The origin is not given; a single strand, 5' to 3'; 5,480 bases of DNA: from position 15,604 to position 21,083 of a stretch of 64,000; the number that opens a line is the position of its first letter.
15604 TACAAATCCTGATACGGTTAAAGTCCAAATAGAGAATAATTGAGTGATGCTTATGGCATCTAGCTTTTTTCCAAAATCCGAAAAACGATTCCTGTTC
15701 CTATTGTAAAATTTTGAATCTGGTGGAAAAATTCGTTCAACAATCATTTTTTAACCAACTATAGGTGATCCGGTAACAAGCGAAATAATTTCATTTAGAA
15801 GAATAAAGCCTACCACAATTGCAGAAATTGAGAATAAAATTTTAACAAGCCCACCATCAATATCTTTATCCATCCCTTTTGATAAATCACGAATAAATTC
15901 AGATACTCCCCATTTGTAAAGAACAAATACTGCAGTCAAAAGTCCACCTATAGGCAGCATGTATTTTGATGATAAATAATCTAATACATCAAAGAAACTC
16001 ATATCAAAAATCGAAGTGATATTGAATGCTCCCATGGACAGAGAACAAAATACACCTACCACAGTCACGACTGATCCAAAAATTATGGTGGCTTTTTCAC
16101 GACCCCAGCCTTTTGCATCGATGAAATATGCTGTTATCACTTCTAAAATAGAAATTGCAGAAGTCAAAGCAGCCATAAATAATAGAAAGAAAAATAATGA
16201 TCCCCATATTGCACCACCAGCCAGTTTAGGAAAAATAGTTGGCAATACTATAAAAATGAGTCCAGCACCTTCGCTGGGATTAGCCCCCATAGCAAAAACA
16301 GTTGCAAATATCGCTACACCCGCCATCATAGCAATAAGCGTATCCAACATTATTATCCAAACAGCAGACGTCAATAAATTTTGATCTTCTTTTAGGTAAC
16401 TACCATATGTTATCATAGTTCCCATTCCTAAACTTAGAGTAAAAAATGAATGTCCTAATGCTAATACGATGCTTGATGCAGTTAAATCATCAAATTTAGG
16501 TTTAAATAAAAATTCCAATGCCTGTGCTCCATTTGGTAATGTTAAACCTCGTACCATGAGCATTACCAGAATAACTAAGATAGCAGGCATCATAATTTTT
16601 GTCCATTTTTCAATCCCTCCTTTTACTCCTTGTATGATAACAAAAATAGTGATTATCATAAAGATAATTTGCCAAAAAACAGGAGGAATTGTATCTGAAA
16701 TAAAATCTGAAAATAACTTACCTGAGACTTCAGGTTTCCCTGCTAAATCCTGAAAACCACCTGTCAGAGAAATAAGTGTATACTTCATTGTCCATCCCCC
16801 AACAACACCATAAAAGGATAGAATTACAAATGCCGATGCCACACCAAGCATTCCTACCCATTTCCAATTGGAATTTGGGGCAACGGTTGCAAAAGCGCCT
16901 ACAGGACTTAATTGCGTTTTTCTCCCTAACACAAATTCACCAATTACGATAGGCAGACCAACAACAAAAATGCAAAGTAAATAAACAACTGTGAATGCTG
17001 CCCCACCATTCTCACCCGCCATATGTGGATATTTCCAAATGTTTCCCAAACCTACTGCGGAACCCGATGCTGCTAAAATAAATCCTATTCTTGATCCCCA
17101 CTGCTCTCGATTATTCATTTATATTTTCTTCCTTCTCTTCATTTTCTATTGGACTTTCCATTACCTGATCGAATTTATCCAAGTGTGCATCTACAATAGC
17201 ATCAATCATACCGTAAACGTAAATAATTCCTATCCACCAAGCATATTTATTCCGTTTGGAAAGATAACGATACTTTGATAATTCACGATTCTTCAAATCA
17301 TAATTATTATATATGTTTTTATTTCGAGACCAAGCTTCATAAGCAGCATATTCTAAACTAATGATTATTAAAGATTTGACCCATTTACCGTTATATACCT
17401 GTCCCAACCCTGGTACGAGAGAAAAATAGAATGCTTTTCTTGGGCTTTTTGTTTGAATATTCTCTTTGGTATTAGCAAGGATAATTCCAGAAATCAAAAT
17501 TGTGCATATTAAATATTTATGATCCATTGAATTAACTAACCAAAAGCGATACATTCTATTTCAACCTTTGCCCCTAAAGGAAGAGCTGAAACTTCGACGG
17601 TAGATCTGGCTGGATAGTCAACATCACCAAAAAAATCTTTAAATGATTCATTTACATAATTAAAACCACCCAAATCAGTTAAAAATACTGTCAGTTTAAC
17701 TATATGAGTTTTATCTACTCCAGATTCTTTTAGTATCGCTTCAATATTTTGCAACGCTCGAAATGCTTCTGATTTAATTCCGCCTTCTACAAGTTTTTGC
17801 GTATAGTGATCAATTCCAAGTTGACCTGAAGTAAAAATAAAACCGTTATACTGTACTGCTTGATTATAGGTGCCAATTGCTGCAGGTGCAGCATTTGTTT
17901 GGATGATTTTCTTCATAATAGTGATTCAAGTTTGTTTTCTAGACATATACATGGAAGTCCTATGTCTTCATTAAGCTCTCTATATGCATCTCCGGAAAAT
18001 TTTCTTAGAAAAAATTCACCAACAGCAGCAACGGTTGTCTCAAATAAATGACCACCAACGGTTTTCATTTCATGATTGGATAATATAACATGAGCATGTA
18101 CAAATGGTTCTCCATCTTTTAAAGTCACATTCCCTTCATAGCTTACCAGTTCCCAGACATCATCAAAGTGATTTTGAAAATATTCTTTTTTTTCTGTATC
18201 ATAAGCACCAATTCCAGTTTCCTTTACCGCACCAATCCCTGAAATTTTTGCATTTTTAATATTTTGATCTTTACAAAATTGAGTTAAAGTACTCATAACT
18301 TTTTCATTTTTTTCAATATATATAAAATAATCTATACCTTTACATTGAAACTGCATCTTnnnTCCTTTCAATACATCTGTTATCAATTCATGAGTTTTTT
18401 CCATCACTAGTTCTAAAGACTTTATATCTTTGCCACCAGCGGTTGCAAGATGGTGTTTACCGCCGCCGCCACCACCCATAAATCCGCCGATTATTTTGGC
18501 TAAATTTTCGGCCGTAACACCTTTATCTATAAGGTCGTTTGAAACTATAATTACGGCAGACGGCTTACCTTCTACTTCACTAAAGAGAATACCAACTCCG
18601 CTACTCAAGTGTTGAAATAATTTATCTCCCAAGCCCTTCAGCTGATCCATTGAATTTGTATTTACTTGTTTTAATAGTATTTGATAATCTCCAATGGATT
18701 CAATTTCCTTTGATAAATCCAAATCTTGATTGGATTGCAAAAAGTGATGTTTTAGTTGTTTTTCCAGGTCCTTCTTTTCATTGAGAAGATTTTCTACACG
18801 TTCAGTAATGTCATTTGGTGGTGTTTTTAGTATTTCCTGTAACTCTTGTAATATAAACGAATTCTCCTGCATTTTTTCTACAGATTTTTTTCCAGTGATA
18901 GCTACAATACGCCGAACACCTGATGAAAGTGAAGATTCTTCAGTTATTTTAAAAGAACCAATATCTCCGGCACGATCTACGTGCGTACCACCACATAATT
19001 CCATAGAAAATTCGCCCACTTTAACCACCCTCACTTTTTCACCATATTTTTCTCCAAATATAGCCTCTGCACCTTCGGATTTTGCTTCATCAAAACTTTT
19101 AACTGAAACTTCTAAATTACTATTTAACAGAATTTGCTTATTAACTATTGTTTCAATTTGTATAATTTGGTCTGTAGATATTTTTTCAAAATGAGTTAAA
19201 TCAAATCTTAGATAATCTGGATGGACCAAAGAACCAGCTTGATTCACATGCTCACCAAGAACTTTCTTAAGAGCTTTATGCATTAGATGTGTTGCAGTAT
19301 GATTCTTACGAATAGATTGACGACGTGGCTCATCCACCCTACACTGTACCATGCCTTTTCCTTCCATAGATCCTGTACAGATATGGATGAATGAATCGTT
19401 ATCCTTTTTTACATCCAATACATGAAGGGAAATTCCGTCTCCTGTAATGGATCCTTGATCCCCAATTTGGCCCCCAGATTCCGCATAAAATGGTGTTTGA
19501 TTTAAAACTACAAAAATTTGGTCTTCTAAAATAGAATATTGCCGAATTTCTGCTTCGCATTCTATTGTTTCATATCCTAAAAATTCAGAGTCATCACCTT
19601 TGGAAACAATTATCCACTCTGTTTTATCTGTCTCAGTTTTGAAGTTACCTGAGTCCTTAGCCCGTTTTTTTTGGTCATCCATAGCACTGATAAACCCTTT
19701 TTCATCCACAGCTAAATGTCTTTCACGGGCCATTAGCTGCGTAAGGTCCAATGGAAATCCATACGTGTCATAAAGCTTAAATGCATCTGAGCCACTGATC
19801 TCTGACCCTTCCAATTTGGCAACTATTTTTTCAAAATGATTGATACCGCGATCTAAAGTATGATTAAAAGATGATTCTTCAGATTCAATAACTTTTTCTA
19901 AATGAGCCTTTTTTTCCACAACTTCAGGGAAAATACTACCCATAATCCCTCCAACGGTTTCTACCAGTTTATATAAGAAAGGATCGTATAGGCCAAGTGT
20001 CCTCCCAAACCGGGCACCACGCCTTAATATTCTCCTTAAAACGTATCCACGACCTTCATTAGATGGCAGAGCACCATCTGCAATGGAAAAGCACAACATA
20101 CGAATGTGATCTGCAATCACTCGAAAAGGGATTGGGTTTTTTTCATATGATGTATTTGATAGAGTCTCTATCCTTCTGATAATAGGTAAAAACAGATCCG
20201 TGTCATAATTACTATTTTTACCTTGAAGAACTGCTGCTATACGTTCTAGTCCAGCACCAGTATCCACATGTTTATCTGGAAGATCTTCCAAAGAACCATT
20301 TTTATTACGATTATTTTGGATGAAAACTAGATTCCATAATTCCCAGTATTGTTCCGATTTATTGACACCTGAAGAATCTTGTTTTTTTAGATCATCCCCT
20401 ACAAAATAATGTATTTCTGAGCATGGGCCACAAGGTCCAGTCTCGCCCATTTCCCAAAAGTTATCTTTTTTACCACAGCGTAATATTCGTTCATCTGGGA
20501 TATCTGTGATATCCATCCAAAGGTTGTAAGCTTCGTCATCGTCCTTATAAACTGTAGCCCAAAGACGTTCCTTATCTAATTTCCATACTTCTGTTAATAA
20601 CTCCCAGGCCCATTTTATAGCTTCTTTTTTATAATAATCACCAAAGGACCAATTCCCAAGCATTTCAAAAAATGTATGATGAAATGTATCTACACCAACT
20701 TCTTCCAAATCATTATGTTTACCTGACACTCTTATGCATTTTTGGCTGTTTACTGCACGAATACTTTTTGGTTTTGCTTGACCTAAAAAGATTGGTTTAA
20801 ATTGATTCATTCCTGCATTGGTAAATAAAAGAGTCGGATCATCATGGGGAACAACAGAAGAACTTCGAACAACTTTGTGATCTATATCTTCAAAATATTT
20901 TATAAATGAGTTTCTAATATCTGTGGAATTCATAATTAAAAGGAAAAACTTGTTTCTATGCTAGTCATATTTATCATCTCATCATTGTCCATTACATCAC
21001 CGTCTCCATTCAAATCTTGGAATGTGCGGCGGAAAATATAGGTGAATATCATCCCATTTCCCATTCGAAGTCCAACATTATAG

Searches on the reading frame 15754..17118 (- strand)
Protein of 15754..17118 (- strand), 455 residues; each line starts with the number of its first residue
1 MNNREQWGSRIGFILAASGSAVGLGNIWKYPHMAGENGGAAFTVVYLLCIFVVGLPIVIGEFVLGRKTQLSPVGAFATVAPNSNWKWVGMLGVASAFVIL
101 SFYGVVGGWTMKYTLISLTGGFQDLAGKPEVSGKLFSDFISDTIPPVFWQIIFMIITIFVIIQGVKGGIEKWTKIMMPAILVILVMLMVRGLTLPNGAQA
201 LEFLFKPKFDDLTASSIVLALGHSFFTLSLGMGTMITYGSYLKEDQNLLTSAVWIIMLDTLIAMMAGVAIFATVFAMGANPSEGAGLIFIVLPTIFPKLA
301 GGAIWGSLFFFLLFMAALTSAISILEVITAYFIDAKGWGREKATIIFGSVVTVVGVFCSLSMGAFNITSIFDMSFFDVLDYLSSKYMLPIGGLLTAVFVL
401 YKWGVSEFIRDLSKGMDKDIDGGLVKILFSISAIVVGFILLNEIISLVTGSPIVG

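Call 41: search_protein_families(library=pfam, proteins=[window:15754-17118:-], max_evalue=0.00001)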
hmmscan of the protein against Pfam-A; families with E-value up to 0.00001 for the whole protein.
window:15754-17118:- (455 aa): 1 family
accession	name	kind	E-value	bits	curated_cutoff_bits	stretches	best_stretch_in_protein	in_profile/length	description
PF00209.24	SNF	-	4.5e-56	191.1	27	2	147-445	176-482/524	Sodium:neurotransmitter symporter family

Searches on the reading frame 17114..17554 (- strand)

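Call 41: search_protein_families(library=pfam, proteins=[window:17114-17554:-], max_evalue=0.00001)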
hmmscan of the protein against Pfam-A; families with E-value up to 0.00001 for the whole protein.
window:17114-17554:- (147 aa): 1 family
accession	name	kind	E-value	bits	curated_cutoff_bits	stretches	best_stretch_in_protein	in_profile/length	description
PF18935.5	DUF5683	-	3.3e-13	50.4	26.7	1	35-90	2-58/151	Family of unknown function (DUF5683)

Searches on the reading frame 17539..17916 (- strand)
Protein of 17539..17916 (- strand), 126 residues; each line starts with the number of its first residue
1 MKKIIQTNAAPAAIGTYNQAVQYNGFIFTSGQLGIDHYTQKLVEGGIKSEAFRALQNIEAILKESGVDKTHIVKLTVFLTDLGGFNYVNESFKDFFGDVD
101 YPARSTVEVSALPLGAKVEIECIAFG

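Call 41: search_protein_families(library=pfam, proteins=[window:17539-17916:-], max_evalue=0.00001)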
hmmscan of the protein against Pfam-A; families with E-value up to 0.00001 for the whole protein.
window:17539-17916:- (126 aa): 1 family
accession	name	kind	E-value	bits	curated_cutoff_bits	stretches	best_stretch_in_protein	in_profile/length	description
PF01042.26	Ribonuc_L-PSP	-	8.2e-37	126.3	27.3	1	8-124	2-119/121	Endoribonuclease L-PSP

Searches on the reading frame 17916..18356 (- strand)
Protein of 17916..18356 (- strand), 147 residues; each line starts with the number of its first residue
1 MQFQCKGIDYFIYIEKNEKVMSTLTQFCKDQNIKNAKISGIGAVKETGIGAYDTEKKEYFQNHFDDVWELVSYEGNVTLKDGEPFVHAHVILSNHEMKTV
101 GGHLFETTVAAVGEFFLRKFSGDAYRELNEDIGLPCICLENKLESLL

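Call 41: search_protein_families(library=pfam, proteins=[window:17916-18356:-], max_evalue=0.00001)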
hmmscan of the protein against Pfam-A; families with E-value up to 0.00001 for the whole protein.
window:17916-18356:- (147 aa): 1 family
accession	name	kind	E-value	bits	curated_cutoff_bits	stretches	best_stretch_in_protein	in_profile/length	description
PF03479.20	PCC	-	1e-28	100.4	25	1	10-121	3-116/117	Plants and Prokaryotes Conserved (PCC) domain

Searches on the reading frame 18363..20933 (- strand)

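Call 41: search_protein_families(library=pfam, proteins=[window:18363-20933:-], max_evalue=0.00001)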
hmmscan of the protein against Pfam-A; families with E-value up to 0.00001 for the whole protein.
window:18363-20933:- (857 aa): 3 families
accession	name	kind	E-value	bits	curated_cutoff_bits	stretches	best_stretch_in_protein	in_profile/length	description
PF01411.24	tRNA-synt_2c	-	2.9e-205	683.4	30.3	1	5-535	1-550/552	tRNA synthetases class II (A)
PF07973.19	tRNA_SAD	-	2e-17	63.3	24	1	634-676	1-43/44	Threonyl and Alanyl tRNA synthetase second additional domain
PF02272.25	DHHA1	-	1.6e-08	35.3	25.9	1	751-851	3-100/102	DHHA1 domain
